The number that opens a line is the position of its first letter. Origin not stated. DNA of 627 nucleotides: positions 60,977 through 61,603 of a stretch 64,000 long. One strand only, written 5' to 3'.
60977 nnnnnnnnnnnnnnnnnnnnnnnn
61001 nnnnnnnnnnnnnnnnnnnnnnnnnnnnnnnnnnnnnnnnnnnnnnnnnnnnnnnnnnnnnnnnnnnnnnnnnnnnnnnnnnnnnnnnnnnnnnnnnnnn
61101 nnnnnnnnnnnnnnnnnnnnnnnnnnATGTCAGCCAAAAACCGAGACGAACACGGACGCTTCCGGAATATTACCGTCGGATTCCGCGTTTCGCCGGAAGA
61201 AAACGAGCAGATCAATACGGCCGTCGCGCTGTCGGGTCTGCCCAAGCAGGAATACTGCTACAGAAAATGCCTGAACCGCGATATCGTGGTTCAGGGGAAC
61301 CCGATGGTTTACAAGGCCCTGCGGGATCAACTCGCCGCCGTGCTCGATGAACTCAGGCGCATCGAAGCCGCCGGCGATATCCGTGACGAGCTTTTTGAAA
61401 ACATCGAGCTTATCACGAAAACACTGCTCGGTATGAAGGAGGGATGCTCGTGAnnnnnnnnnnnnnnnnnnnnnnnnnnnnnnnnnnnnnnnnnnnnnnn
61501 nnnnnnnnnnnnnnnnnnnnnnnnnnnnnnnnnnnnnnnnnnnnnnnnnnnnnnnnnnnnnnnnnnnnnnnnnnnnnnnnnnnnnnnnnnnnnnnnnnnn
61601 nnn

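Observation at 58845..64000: Integrative mobilizable element with a MobV relaxase and a Tn916-like integrase; cargo lies beyond the window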

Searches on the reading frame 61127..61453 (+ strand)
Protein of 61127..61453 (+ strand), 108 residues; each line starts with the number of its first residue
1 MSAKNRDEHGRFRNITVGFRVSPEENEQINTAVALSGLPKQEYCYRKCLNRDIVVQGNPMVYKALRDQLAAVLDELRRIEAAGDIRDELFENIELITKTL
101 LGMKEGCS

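Call 6: search_protein_families(library=pfam, proteins=[window:61127-61453:+], max_evalue=0.01)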
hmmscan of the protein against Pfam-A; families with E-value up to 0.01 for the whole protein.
window:61127-61453:+ (108 aa): 1 family
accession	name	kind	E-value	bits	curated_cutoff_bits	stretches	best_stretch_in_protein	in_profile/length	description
PF21983.2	NikA-like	-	6.7e-11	42.6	27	1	13-78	3-60/72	Mobilization protein NikA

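Call 10: find_encoding_contigs(protein=window:61127-61453:+, flank=10000, max_places=10)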
Protein window:61127-61453:+ (108 aa): 2 contigs read that carry it; 2 places shown.
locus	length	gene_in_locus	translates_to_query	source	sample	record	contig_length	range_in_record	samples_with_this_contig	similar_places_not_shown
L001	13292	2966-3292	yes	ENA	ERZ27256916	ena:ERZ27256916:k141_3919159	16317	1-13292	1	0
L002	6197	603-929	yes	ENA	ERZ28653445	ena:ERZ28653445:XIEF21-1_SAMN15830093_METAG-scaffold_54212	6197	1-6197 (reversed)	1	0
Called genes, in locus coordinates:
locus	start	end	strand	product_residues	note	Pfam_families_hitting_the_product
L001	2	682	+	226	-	?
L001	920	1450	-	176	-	-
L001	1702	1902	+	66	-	PF12728:HTH_17 (weak)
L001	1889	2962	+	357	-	PF14657:Arm-DNA-bind_4, PF14659:Phage_int_SAM_3, PF00589:Phage_integrase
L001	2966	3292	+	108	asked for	PF21983:NikA-like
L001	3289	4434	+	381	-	PF13481:AAA_25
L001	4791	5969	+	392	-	PF01076:Mob_Pre, PF06005:ZapB (weak)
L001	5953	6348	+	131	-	PF14198:TnpV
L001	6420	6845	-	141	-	PF06908:YpsA (weak)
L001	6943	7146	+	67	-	PF13560:HTH_31, PF12844:HTH_19, PF01381:HTH_3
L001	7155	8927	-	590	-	-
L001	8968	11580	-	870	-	PF04851:ResIII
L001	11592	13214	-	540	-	PF00005:ABC_tran (faint), PF02463:SMC_N (faint), PF13175:AAA_15 (faint), PF13304:AAA_21, PF14491:DUF4435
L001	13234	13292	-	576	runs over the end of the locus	PF01555:N6_N4_Mtase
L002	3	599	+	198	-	?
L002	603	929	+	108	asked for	PF21983:NikA-like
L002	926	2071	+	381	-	PF13481:AAA_25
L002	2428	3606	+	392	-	PF01076:Mob_Pre, PF06005:ZapB (weak)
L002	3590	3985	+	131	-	PF14198:TnpV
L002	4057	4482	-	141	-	PF06908:YpsA (weak)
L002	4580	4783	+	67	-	PF13560:HTH_31, PF12844:HTH_19, PF01381:HTH_3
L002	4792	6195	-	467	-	?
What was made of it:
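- Tried and rejected: The NikA-like protein led to L001 and L002 (call 10). They have no family match and lie in the iteron/oriT spacer, which gene callers leave empty in L001 (calls 6, 10).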

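Call 26: search_protein_families(library=pfam, proteins=[L001:4791-5969:+, L001:5953-6348:+, L001:6420-6845:-, L001:6943-7146:+, L001:7155-8927:-, L001:8968-11580:-, L001:11592-13214:-], max_evalue=0.01)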
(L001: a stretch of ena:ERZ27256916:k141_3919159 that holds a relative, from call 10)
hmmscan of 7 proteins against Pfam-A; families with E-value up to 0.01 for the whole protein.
L001:4791-5969:+ (392 aa): 4 families
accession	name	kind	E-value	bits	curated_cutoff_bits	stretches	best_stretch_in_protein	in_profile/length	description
PF01076.25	Mob_Pre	-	1.4e-17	64.6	25.5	1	23-157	14-149/196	Plasmid recombination enzyme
PF06005.17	ZapB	-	5.5e-06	27.2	31.5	1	310-349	15-54/71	Cell division protein ZapB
PF08286.16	Spc24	-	0.00038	21.1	25.3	0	216-286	2-62/109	Spc24 subunit of Ndc80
PF12329.13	TMF_DNA_bd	-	0.0029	18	35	0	314-348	34-68/74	TATA element modulatory factor 1 DNA binding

L001:5953-6348:+ (131 aa): 2 families
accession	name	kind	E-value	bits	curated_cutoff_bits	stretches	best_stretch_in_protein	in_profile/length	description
PF14198.11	TnpV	-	9.6e-41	138.7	27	1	19-129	1-111/111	Transposon-encoded protein TnpV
PF25368.1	PUB10_N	-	0.0014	19.7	32.6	1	68-94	97-123/124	PUB10-like, N-terminal domain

L001:6420-6845:- (141 aa): 1 family
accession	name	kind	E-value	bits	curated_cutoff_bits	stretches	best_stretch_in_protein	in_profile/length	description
PF06908.16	YpsA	-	5.2e-08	33.5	27.7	1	14-77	21-84/168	YspA SLOG family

L001:6943-7146:+ (67 aa): 3 families
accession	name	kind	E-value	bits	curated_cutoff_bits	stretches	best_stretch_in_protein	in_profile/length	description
PF01381.28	HTH_3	-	2e-14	53.8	23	1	9-63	1-55/55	Helix-turn-helix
PF13560.12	HTH_31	-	8.2e-10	39.3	27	1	5-60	2-58/64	Helix-turn-helix domain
PF12844.13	HTH_19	-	1.7e-09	37.9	30.2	1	7-64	2-59/64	Helix-turn-helix domain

L001:7155-8927:- (590 aa): 1 family
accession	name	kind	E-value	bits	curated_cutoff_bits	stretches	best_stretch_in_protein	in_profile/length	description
PF14280.11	DUF4365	-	0.0098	16.4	24.3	0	13-122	4-106/139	Domain of unknown function (DUF4365)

L001:8968-11580:- (870 aa): 2 families
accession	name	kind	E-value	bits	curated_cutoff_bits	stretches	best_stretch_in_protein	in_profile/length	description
PF04851.21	ResIII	-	9.2e-20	71.6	22.5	1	1-245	2-163/164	Type III restriction enzyme, res subunit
PF00270.35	DEAD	-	0.00081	19.6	26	0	59-133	16-88/167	DEAD/DEAH box helicase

L001:11592-13214:- (540 aa): 5 families
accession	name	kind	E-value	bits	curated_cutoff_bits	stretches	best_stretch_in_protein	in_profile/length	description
PF14491.11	DUF4435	-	9.2e-17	62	27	1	297-493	3-207/238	Protein of unknown function (DUF4435)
PF13304.12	AAA_21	-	1.7e-14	55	27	1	152-251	220-300/304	AAA domain, putative AbiEii toxin, Type IV TA system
PF00005.33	ABC_tran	-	4.3e-06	27.8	25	1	22-219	12-135/137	ABC transporter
PF02463.25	SMC_N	-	6.7e-06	26.1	40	0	13-38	16-41/220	RecF/RecN/SMC N terminal domain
PF13175.12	AAA_15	-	4.3e-05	23.7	32.1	1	124-235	235-353/374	AAA ATPase domain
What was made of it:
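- Closest known: Tn4451/Tn4453 clostridial mobilisable transposons. Same: A TnpV-family protein follows the relaxase in relatives (PF14198 at 9.6e-41, call 26).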

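Call 27: search_protein_families(library=padloc, proteins=[L001:6420-6845:-, L001:7155-8927:-, L001:8968-11580:-, L001:11592-13214:-, L001:5953-6348:+], max_evalue=0.001)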
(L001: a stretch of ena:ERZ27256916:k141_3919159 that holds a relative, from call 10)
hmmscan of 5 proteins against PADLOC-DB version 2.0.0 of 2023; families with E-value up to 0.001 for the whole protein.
L001:6420-6845:- (141 aa): 0 families

L001:7155-8927:- (590 aa): 0 families

L001:8968-11580:- (870 aa): 10 families
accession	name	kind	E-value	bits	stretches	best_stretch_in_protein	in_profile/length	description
PDLC03650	REase_III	-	1.6e-80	269.7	1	2-503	3-523/898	Type III restriction enzyme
PDLC03653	REase_III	-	4.3e-73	244.8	2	200-453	251-515/883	Type III restriction enzyme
PDLC03647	REase_III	-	9.4e-16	55.1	2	195-266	197-268/989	Type III restriction enzyme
PDLC03648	REase_III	-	1e-13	48.3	1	210-425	134-372/871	Type III restriction enzyme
PDLC03649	REase_III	-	2.9e-10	36.7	2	60-247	77-256/973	Type III restriction enzyme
PDLC02707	PbeA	-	4e-07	27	0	323-414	534-624/672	PbeA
PDLC02704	PbeA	-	8.7e-07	25.8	0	320-415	545-639/682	PbeA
PDLC03658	mREase_IV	-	0.0001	18.2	0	361-413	499-551/953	Type IV methyl-directed restriction enzyme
PDLC03659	mREase_IV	-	0.00018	17.5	0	209-246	336-373/945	Type IV methyl-directed restriction enzyme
PDLC03652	REase_III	-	0.00023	17.4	0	60-341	26-313/809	Type III restriction enzyme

L001:11592-13214:- (540 aa): 52 families (the best 25 are shown)
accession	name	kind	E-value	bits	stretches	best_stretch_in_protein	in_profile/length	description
PDLC02982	AriAB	-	4e-160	532.2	1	2-535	26-566/570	-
PDLC02983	AriB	-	5.5e-17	60.7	1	295-490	1-202/236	-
PDLC04135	mad3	-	3.1e-16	57.9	1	149-275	218-347/374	mads_3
PDLC02981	AriAB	-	9.9e-16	55.5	1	189-443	308-578/694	-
PDLC02980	AriA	-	2.3e-15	55.4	1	152-250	220-299/304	-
PDLC02335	AbiLi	-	5.2e-14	50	1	23-269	78-254/326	AbiLi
PDLC03878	NsnB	-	1.8e-10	39.1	1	144-235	166-261/345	-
PDLC04177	HEC-01A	-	2.3e-10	38.1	1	179-283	266-370/393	-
PDLC04164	AriA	-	1.6e-09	35.7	1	20-264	26-245/253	-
PDLC04176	HEC-01A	-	6.2e-09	33.7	1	168-246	234-312/371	-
PDLC00290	PtuA1|PtuA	-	1.4e-08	32.5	1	191-270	247-328/414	AAA ATPase domain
PDLC04175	HEC-01A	-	1.5e-08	32.1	1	174-263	232-321/363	-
PDLC02914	ATPase-Toprim_I-B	-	1.8e-08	32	1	210-384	202-379/443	-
PDLC00273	PtuA1|PtuA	-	4.1e-08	30.7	1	158-290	175-304/375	AAA ATPase domain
PDLC00075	GajA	-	4.2e-08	30.2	1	124-257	188-313/536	AAA ATPase domain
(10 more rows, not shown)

L001:5953-6348:+ (131 aa): 0 families

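Call 46: find_related_loci(query=L001:11592-13214:-, collection=metagenome_contigs, flank=10000)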
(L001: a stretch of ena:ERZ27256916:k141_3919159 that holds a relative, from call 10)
Query L001:11592-13214:- (540 aa) in metagenome_contigs; peptide patterns used: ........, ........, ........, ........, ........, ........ (x = any residue, [..] = any of these).
138 stretches matched a pattern; 7 encode a relative of the query (tblastn E <= 1e-3); 7 distinct loci.
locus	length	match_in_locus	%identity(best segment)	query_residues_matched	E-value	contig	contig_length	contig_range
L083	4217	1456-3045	44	5-538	2e-165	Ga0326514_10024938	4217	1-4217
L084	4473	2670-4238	46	3-534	7e-148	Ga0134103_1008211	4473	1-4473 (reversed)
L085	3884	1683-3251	45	3-534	3e-145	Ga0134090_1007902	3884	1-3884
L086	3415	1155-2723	45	3-534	2e-146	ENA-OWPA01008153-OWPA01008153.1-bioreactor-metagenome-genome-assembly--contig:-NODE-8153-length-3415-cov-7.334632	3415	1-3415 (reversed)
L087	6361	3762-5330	45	3-534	2e-141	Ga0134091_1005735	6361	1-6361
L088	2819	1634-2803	49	5-399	3e-140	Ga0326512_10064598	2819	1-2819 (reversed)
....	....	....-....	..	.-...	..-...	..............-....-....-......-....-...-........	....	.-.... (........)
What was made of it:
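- Tried and rejected: It returned only relatives of 44-49% identity on short contigs (call 46).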

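Call 47: find_homologous_proteins(query=L001:11592-13214:-, max_evalue=1e-50)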
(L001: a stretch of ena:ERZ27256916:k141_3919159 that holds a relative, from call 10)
Query L001:11592-13214:- (540 aa): 3868 proteins with E <= 1e-50 among 8000 candidates; the best 120 are listed.
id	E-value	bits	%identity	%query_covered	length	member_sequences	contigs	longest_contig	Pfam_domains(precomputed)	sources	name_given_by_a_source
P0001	0.0e+0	1226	100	100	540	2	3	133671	PF14491.12,PF00005.34,PF13175.13,PF02463.26,PF13304.13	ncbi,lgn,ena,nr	ncbi:MAG: DUF4435 domain-containing protein [Clostridia bacterium]|nr:DUF4435 domain-containing prot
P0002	0.0e+0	1054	86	100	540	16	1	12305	PF14491.12,PF00005.34,PF13175.13,PF02463.26,PF13304.13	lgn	-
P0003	0.0e+0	1043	83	100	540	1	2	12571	PF14491.12,PF00005.34,PF13304.13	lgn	-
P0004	3.8e-289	978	77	100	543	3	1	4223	PF14491.12,PF00005.34,PF13304.13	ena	-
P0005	6.1e-271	918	74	100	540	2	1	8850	PF14491.12,PF13175.13,PF02463.26,PF13304.13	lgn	-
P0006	2.8e-266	902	74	100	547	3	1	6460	PF14491.12,PF00005.34,PF13304.13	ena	-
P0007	3.0e-263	892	73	100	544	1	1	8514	PF14491.12,PF00005.34,PF13304.13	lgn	-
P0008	9.3e-239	811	64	100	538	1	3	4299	PF14491.12,PF13304.13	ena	-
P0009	1.2e-238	811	64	100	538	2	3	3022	PF14491.12,PF02463.26,PF13304.13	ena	-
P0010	8.4e-238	808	64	100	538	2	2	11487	PF14491.12,PF13304.13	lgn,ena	-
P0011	4.4e-236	803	63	100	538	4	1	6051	PF14491.12,PF02463.26,PF13304.13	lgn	-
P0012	5.1e-236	802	63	100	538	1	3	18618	PF14491.12,PF02463.26,PF13304.13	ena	-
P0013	5.8e-236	802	63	100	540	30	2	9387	PF14491.12,PF13304.13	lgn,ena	-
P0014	6.6e-236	802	64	100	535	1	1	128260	PF14491.12,PF00005.34,PF13304.13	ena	-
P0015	1.4e-235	801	63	100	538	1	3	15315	PF14491.12,PF13304.13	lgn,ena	-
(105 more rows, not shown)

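Call 48: find_encoding_contigs(protein=P0001, flank=10000, max_places=6)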
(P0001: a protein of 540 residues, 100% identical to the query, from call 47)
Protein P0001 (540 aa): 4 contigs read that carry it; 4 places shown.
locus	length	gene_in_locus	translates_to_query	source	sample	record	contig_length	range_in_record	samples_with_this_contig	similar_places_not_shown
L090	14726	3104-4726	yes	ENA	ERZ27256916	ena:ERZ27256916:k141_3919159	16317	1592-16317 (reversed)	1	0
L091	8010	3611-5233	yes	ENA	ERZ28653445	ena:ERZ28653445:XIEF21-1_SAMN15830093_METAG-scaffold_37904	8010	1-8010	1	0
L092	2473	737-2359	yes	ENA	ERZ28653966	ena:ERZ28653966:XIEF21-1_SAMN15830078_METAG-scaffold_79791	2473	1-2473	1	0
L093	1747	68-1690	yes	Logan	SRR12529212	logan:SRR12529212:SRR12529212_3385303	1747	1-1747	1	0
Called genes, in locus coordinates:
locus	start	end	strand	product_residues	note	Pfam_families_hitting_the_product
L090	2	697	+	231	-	?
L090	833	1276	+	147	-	-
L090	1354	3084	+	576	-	PF01555:N6_N4_Mtase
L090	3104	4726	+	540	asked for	PF00005:ABC_tran (faint), PF02463:SMC_N (faint), PF13175:AAA_15 (faint), PF13304:AAA_21, PF14491:DUF4435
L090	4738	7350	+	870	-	PF04851:ResIII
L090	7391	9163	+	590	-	-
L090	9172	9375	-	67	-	PF13560:HTH_31, PF12844:HTH_19, PF01381:HTH_3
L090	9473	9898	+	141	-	PF06908:YpsA (weak)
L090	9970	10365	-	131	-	PF14198:TnpV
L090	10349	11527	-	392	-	PF01076:Mob_Pre, PF06005:ZapB (weak)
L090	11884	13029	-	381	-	PF13481:AAA_25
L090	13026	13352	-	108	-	PF21983:NikA-like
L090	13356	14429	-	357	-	PF14657:Arm-DNA-bind_4, PF14659:Phage_int_SAM_3, PF00589:Phage_integrase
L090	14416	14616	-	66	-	PF12728:HTH_17 (weak)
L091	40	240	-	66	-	-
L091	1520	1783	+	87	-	-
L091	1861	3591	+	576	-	PF01555:N6_N4_Mtase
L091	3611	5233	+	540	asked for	PF00005:ABC_tran (faint), PF02463:SMC_N (faint), PF13175:AAA_15 (faint), PF13304:AAA_21, PF14491:DUF4435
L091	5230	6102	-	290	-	-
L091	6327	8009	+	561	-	?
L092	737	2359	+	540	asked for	PF00005:ABC_tran (faint), PF02463:SMC_N (faint), PF13175:AAA_15 (faint), PF13304:AAA_21, PF14491:DUF4435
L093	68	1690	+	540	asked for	PF00005:ABC_tran (faint), PF02463:SMC_N (faint), PF13175:AAA_15 (faint), PF13304:AAA_21, PF14491:DUF4435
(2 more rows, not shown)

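Call 52: list_cluster_members(proteins=[P0001])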
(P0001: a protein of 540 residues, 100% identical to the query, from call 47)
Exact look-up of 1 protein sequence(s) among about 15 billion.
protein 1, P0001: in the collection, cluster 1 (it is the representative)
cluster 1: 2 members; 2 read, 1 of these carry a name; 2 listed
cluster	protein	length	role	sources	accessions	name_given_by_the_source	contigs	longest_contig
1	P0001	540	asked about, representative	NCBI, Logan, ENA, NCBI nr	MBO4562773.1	MAG: DUF4435 domain-containing protein [Clostridia bacterium] | DUF4435 domain-containing protein [Clostridia bacterium]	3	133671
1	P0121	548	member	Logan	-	-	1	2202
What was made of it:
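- Tried and rejected: The same AriAB is NCBI MBO4562773.1 on a 133.7-kb MAG contig (call 52), which could not be fetched.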

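Call 65: search_protein_families(library=phrogs, proteins=[window:61127-61453:+, L001:4791-5969:+, L001:5953-6348:+, L001:6420-6845:-, L001:7155-8927:-], max_evalue=0.001)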
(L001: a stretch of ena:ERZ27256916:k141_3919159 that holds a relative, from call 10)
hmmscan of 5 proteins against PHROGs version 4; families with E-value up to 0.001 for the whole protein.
window:61127-61453:+ (108 aa): 1 family
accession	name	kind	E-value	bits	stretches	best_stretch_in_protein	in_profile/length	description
phrog_30322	-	unknown function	1.3e-45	154.9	1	1-104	1-104/111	-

L001:4791-5969:+ (392 aa): 1 family
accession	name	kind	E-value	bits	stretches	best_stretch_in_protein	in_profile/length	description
phrog_31146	-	unknown function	4.1e-167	557.7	2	1-251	1-251/456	-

L001:5953-6348:+ (131 aa): 1 family
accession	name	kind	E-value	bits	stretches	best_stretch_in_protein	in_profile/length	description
phrog_24764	-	unknown function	6.5e-37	127.3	1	13-129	5-120/123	-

L001:6420-6845:- (141 aa): 1 family
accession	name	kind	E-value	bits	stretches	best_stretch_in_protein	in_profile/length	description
phrog_289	-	other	1.5e-09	38.3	1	1-140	23-139/500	GTP-binding domain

L001:7155-8927:- (590 aa): 1 family
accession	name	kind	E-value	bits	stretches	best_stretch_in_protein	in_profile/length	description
phrog_9827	-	unknown function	1.2e-43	150.8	1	4-589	3-583/584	-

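Call 77: search_protein_families(library=pfam, proteins=[L090:833-1276:+], max_evalue=0.01)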
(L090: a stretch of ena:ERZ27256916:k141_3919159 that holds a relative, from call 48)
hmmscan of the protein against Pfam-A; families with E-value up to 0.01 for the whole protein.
L090:833-1276:+ (147 aa): 0 families
